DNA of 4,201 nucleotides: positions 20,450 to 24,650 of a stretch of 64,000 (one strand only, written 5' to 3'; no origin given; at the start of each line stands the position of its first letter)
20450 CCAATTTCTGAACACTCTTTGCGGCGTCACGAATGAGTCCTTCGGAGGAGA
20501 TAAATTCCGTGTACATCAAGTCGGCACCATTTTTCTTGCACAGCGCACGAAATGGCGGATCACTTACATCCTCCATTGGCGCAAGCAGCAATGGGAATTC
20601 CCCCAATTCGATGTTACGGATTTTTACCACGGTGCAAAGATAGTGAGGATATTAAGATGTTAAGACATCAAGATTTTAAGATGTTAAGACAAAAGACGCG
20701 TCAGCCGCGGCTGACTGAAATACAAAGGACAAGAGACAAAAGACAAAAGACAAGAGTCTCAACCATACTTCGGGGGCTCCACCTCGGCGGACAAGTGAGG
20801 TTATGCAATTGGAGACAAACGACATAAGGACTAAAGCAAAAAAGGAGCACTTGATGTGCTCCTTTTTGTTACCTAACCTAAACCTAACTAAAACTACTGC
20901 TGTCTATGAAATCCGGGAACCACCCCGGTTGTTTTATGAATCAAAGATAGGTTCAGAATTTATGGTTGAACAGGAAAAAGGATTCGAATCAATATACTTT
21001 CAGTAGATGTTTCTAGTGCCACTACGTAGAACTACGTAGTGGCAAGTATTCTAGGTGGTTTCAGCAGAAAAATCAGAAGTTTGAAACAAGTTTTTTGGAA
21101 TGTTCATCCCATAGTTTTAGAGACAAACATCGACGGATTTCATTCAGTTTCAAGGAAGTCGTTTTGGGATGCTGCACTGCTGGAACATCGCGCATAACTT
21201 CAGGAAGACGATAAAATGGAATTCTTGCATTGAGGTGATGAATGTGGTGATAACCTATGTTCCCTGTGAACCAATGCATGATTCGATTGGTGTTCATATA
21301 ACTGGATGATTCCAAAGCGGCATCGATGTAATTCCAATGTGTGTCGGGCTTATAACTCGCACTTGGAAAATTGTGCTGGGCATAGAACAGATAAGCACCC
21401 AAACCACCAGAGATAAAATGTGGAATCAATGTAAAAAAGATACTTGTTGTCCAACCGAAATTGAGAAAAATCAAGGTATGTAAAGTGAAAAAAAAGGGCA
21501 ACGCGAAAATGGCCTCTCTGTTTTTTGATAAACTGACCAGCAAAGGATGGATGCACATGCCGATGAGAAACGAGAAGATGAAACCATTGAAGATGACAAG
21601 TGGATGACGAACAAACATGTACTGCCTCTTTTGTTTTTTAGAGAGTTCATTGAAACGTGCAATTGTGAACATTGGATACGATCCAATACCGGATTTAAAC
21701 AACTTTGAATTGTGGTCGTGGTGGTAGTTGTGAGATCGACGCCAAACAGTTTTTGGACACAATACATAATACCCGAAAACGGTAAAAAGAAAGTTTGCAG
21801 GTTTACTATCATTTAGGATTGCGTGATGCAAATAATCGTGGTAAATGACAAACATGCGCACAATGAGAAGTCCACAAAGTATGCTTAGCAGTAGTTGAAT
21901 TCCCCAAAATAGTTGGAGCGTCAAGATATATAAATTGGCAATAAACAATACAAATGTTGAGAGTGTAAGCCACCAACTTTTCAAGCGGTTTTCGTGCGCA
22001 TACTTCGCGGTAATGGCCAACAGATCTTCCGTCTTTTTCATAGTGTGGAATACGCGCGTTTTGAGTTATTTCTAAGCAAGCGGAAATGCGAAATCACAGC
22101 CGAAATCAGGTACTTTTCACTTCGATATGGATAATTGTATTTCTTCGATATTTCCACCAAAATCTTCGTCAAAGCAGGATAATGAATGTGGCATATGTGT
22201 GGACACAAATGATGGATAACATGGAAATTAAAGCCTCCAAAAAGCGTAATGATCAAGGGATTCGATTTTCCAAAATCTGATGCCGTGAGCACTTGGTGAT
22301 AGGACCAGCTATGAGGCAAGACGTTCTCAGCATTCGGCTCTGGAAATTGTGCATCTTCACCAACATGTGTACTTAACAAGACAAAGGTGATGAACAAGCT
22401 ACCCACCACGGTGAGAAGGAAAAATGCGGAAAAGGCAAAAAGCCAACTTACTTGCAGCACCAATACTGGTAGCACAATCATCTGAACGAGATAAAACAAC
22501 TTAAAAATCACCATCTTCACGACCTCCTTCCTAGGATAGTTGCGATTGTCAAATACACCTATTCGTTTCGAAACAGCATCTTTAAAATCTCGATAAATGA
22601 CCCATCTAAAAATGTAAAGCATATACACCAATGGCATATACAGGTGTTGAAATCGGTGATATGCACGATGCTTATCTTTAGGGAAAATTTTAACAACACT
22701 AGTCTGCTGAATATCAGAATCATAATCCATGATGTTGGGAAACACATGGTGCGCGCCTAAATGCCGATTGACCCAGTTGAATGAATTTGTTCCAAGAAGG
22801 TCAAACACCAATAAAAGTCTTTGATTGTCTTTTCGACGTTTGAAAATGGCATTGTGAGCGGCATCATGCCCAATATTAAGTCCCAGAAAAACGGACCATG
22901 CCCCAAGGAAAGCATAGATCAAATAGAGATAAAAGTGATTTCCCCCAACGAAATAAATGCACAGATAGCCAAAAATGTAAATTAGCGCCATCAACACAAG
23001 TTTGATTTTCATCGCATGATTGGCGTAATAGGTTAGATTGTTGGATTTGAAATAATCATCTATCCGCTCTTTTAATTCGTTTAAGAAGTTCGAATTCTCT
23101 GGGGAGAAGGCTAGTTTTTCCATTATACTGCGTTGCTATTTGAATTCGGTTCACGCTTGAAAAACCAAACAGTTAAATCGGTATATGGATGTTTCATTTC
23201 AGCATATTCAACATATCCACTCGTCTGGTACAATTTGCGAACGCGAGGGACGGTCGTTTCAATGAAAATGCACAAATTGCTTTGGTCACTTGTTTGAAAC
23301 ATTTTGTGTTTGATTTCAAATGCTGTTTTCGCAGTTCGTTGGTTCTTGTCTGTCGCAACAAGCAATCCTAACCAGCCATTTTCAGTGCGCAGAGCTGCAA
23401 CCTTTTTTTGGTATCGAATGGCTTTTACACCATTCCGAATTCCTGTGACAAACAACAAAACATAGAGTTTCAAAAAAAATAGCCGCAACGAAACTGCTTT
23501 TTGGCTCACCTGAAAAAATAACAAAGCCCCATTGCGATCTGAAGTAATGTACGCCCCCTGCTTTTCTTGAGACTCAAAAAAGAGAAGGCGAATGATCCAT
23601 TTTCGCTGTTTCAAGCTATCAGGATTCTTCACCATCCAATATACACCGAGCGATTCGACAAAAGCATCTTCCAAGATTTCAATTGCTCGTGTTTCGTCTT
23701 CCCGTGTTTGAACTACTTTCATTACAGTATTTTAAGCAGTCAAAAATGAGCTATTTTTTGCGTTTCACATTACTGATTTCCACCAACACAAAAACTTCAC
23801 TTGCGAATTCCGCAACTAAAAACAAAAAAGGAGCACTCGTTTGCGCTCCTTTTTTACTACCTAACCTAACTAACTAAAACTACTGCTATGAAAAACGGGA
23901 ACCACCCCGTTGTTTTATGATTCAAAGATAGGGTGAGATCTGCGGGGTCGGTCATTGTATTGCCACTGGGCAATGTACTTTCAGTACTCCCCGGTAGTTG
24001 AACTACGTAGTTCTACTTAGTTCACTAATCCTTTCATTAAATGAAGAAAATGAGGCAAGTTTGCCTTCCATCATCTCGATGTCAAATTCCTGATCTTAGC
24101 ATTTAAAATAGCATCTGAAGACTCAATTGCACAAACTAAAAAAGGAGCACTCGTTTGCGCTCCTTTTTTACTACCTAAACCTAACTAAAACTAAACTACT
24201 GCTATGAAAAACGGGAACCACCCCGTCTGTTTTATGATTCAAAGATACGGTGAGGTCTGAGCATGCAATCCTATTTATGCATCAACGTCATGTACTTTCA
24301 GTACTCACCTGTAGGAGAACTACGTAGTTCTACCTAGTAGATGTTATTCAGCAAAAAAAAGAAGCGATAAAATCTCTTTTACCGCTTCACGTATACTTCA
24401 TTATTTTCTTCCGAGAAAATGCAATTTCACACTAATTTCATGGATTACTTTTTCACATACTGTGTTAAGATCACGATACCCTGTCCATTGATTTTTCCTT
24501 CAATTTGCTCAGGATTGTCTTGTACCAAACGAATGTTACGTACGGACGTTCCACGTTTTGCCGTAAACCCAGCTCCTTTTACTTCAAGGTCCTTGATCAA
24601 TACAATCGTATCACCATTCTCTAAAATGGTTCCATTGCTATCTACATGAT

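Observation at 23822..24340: Tandem pair of a ~200 bp structured element with covariation: candidate sRNA or leader family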

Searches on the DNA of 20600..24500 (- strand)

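Call 5: search_rna_families(source=window, start=20600, end=24500, threshold=evalue, max_evalue=10, show_alignments=3)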
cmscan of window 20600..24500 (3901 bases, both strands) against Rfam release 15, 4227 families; matches with E-value up to 10: 11.
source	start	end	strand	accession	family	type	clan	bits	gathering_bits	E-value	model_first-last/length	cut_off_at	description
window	20838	20900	-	RF02057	STnc40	Gene; sRNA;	-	25.6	45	0.24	1-70/70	no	Salmonella enterica sRNA STnc40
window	23819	23898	-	RF04182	GibS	Gene; sRNA;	-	25.1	115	1.8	1-142/142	no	GibS sRNA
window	23816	23898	-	RF04319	BTncRNA_FopS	Gene; sRNA;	-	24.2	56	1.4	1-71/71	no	Bacteroidetes FopS (family of paralogous sRNAs)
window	20839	20871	+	RF04343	Plastid-psbA-2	Cis-reg;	CL00153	22.9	55.8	0.46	1-60/60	no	Plastid-psbA-2 3UTR RNA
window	24133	24214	-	RF04182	GibS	Gene; sRNA;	-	22.9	115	4.7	1-142/142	no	GibS sRNA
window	24184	24250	+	RF02996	int-alpA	Gene; sRNA;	-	22.5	35.8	0.18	1-71/71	no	int-alpA RNA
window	24356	24390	+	RF04352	Plastid-psbA-4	Cis-reg;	CL00153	21.3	56.8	3.1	1-61/61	no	Plastid-psbA-4 3UTR RNA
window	24138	24205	-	RF02057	STnc40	Gene; sRNA;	-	20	45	5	1-70/70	no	Salmonella enterica sRNA STnc40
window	20838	20875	+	RF02066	STnc320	Gene; sRNA;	-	18.6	50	4.7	19-55/55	no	Salmonella enterica sRNA STnc320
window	23807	23862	+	RF02066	STnc320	Gene; sRNA;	-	18.1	50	6.3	1-55/55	no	Salmonella enterica sRNA STnc320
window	20839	20867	-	RF02066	STnc320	Gene; sRNA;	-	17.6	50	8.2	20-47/55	no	Salmonella enterica sRNA STnc320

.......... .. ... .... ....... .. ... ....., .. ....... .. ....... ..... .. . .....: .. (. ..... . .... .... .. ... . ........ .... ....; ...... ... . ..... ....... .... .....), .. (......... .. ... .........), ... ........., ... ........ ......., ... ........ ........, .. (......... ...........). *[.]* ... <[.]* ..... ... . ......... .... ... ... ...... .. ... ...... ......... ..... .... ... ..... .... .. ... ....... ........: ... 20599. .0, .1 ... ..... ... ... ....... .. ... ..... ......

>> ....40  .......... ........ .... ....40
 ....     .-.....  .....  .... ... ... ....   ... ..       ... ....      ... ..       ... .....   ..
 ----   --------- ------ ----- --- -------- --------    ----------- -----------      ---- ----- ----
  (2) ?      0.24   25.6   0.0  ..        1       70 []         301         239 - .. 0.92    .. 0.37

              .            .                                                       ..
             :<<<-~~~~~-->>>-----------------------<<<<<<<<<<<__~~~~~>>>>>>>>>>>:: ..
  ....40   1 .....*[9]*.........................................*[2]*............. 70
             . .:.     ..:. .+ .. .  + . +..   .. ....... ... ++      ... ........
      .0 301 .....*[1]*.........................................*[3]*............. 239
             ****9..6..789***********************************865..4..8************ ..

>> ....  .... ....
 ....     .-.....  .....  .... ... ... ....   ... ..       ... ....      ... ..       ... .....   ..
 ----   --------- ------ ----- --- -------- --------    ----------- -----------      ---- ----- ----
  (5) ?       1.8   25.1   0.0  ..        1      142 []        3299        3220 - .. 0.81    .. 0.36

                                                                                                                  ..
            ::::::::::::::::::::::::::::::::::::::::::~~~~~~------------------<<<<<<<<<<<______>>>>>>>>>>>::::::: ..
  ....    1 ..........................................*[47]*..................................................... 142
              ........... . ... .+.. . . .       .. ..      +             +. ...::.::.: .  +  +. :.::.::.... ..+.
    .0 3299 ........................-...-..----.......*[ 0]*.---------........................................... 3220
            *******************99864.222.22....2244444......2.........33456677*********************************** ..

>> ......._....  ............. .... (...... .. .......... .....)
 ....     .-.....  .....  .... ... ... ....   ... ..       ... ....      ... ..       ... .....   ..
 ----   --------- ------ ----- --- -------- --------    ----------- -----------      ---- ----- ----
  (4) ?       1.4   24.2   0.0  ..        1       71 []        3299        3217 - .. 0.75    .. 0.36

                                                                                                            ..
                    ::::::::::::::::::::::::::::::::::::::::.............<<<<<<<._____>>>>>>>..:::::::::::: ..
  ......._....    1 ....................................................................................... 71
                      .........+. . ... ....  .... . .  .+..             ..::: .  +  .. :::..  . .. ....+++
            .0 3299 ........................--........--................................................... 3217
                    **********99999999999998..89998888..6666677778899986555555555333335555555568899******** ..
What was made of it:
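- On FopS (RF04319): 24.2 bits, E 1.4, for copy B only (call 5).
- On GibS (RF04182): 25.1 and 22.9 bits (call 5).
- Closest known: FopS. Different: The score is 24.2 bits against a gathering score of 56 (call 5).
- The best sub-threshold Rfam hits that extend beyond the terminator are GibS and FopS, over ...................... (call 5). The FopS/GibS similarity is far below the gathering scores (24-25 bits against 56 and 115, call 5).
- Tried and rejected: A permissive scan gives only sub-threshold hits, mostly driven by the terminator (call 5).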

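Call 38: build_rna_model(alignment_id=A3, structure=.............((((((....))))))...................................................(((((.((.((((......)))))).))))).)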
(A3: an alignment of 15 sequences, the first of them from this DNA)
Model R1 built from alignment A3 (15 sequences, 112 columns); structure: as given.
model positions 100; base pairs 17; branch points 1; effective number of sequences 1.15; information 0.59 bits per position. Calibrated on 0.2 Mb of random sequence (short: E-values are rough).
structure used (alignment columns):
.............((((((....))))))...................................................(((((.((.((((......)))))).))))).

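Call 39: search_with_rna_model(model_id=R1, sources=[window, L001, L002, L004, L008, L009, L010, L012, L015, L016, L017, L019, L020, L026, L027, L028, L029, L031, L032, L034, L035, L036, L037, L038, L039, L040, L041, L042], max_evalue=1)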
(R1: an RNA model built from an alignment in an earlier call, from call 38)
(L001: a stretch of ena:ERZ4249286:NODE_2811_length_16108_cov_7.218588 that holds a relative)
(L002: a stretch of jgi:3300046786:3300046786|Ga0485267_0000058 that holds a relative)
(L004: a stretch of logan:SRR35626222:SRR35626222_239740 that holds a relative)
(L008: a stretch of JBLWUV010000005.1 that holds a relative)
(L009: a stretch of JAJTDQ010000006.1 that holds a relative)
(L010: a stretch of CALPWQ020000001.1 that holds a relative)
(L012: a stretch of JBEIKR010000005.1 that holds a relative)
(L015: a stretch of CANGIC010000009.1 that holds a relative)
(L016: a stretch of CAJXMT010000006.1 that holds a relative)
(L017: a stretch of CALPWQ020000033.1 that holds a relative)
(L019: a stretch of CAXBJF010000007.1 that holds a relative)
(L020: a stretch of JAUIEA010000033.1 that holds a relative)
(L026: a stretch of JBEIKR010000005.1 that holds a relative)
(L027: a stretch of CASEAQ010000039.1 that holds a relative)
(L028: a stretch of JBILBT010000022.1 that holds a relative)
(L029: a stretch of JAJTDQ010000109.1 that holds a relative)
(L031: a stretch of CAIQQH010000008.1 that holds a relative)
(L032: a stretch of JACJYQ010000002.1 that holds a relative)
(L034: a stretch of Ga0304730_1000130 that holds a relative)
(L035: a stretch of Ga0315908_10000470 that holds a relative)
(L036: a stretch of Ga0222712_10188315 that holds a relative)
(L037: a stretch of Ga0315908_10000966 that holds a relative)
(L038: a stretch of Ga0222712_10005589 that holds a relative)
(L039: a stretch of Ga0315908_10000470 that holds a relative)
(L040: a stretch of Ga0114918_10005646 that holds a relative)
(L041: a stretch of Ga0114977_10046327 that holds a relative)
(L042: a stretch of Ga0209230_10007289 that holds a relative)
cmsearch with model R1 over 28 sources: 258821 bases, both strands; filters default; matches with E-value up to 1: 36.
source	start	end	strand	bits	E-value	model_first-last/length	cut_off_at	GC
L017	261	359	-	115.1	1.8e-19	1-100/100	no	0.39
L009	6171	6270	+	115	1.9e-19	1-100/100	no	0.37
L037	428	527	+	115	1.9e-19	1-100/100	no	0.37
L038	6416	6511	+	114.7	2.1e-19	1-100/100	no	0.38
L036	55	153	+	114.6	2.2e-19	1-100/100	no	0.39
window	23824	23922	-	111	1.1e-18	1-100/100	no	0.38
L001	7093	7191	+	111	1.1e-18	1-100/100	no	0.38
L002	7093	7191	+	111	1.1e-18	1-100/100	no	0.38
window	20838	20941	-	109.3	2.3e-18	1-100/100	no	0.39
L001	10074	10177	+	109.3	2.3e-18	1-100/100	no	0.39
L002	10074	10177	+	109.3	2.3e-18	1-100/100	no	0.39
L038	6718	6821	+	109.3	2.3e-18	1-100/100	no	0.39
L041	2267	2361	-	107.2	5.7e-18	1-100/100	no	0.41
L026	7822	7914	+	106.7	7.1e-18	1-100/100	no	0.41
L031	790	888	-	106.2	8.8e-18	1-100/100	no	0.39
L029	3304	3406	+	106.1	9.4e-18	1-100/100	no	0.39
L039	8737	8839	-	106.1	9.4e-18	1-100/100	no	0.39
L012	623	725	+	105.5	1.2e-17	1-100/100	no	0.4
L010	7408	7507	-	104.5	1.9e-17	1-100/100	no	0.39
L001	6776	6877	+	104.5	1.9e-17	1-100/100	no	0.38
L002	6776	6877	+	104.5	1.9e-17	1-100/100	no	0.38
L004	3697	3798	+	104.5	1.9e-17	1-100/100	no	0.38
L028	4015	4107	+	102.3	4.9e-17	1-100/100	no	0.41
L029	493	586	+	100.5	1.1e-16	1-100/100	no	0.38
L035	2846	2939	-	100.5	1.1e-16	1-100/100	no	0.38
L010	4411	4512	-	98.8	2.3e-16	1-100/100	no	0.42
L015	7955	8000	+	51.8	2.1e-07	1-47/100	3'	0.41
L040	6724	6762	+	21.6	0.12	1-100/100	no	0.38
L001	10147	10233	-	21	0.16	1-100/100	no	0.29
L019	4613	4670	+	19.4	0.31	36-99/100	no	0.21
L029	555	638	-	18.9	0.4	1-100/100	no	0.31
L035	2794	2877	+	18.9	0.4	1-100/100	no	0.31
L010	7357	7437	+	18.1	0.57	1-100/100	no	0.32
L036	123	155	-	17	0.92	67-99/100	no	0.39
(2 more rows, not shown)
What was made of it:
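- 24138..24235 (-): Copy C: predicted sRNA, 98 nt, from the inferred start at A24235 to the end of the U-run at 24138. CM hit 24138-24239, 104.5 bits (call 39).
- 23824..23918 (-): Copy B: predicted sRNA, 95 nt. CM hit 23824-23922, 111 bits (call 39).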

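Call 43: search_with_rna_model(model_id=R1, sources=[L043, L044, L045, L046, L047, L048, L049, L050], max_evalue=1)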
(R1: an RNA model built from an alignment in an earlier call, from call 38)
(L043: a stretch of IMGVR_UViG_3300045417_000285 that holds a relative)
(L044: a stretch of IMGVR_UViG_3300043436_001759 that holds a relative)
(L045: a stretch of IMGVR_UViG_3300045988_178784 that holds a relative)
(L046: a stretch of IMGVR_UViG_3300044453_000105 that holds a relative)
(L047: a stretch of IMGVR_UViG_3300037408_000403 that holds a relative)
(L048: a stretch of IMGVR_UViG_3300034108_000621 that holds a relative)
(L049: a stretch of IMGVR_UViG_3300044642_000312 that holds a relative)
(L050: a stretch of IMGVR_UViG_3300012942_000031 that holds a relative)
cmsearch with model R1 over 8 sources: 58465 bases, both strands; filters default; matches with E-value up to 1: 4.
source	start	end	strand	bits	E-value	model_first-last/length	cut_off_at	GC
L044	3755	3857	+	23.9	0.0097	1-100/100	no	0.49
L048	1247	1349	-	23.9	0.0097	1-100/100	no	0.49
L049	925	1027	-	23.9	0.0097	1-100/100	no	0.49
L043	9780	9821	-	15.4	0.42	1-100/100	no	0.38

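Call 58: search_with_rna_model(model_id=R1, sources=[L051, L052, L053, L054], max_evalue=10, filters=off, show_alignments=4)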
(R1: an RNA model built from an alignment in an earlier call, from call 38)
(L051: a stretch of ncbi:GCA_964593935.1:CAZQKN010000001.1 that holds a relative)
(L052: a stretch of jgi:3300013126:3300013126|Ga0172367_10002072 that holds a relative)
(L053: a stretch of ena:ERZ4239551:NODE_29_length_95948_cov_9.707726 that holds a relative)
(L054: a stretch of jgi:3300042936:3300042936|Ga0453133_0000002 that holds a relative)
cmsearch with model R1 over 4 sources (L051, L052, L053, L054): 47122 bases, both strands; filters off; matches with E-value up to 10: 8.
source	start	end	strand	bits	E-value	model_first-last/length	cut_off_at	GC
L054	6778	6872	+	105.6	2.1e-18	1-100/100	no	0.38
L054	9769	9870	+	93.6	4.1e-16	1-100/100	no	0.42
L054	6841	6924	-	14.9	0.42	1-100/100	no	0.32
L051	11056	11138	+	10.8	2.5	1-100/100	no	0.37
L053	4965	5005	-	10.3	3.2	1-100/100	no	0.46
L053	6582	6647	-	8.6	6.6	1-100/100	no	0.36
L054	1145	1186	-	8.6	6.7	1-100/100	no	0.38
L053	11690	11801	-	8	8.7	1-100/100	no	0.36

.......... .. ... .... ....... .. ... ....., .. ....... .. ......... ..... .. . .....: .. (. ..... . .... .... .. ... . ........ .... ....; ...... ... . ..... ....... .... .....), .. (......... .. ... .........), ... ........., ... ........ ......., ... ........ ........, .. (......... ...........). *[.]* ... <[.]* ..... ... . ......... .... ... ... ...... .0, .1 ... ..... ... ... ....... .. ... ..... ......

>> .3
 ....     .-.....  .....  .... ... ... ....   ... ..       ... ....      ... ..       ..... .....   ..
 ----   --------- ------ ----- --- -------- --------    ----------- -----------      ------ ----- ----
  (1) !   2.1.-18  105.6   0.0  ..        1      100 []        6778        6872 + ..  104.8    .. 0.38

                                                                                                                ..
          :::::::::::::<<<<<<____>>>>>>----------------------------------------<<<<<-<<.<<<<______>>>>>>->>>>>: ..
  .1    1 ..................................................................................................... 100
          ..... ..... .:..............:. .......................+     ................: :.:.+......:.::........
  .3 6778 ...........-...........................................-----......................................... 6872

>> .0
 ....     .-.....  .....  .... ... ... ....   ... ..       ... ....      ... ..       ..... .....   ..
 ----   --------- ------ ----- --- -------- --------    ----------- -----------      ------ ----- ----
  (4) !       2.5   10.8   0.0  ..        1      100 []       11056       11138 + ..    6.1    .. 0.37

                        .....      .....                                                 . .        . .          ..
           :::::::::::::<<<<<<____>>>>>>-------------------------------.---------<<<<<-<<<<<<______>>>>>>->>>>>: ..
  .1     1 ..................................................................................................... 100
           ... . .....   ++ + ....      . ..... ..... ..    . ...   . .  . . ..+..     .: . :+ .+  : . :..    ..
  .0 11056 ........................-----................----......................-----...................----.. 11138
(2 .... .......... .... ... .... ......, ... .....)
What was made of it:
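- Tried and rejected: The nearest genomes outside the clade (PhnA about 72% identical; L051-L053) have no copy at the phnA locus, even with the filters off (call 58).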
